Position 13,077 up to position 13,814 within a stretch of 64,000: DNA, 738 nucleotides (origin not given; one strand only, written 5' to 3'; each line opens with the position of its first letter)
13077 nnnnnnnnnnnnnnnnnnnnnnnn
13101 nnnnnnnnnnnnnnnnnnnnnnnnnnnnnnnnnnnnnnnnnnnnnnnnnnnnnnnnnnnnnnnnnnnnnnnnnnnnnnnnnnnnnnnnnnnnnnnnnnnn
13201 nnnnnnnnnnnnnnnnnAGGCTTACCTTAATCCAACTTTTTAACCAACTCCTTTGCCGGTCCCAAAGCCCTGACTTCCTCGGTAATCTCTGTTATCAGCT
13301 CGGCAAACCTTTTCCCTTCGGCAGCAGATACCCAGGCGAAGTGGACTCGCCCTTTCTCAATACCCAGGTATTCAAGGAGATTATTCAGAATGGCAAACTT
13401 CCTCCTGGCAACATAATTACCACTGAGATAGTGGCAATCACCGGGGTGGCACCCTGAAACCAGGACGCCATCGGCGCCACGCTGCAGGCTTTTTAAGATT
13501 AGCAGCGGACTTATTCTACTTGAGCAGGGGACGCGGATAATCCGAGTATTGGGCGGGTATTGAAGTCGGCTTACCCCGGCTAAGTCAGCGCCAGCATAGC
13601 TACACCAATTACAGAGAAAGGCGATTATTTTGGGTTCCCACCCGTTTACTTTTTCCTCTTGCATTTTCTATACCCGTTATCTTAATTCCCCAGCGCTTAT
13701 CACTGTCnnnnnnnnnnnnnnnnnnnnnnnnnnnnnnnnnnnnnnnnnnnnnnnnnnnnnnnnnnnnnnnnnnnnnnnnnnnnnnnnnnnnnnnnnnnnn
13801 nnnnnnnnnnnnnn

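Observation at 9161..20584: Flx/Hdr-type electron-bifurcation locus with non-canonical composition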

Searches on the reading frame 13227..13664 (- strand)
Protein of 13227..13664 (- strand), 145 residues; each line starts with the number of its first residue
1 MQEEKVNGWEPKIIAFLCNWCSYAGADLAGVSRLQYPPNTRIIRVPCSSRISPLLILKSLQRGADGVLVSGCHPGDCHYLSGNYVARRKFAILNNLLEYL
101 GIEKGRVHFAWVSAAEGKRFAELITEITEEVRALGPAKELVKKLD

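Call 3: search_protein_families(library=pfam, proteins=[window:13227-13664:-], max_evalue=0.001)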
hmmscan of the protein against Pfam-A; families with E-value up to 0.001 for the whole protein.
window:13227-13664:- (145 aa): 1 family
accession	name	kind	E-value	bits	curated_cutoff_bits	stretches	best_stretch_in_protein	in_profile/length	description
PF02662.21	FlpD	-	4.8e-55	185.3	22.3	1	13-135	1-123/123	Methyl-viologen-reducing hydrogenase, delta subunit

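Call 4: search_protein_families(library=ncbifam, proteins=[window:13227-13664:-], max_evalue=0.001)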
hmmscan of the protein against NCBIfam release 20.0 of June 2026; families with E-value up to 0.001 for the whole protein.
window:13227-13664:- (145 aa): 4 families
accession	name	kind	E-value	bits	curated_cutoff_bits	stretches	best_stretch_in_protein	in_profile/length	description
NF040770.1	hetero_SS_HdrA2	exception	4e-52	177.3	1100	1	8-138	645-775/777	CoB-CoM heterodisulfide reductase HdrA2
NF045873.1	F420_non_VhuD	exception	2e-36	125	215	1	10-137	1-128/132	F420-non-reducing hydrogenase iron-sulfur subunit VhuD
NF041891.1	hdrA_Methbact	equivalog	2.1e-13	49.4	1300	1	10-133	643-760/762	ferredoxin:CoB-CoM heterodisulfide reductase subunit HdrA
NF041778.1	hetero_SS_HdrA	equivalog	3.6e-05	21.8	1400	1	12-71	655-714/771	ferredoxin:CoB-CoM heterodisulfide reductase subunit HdrA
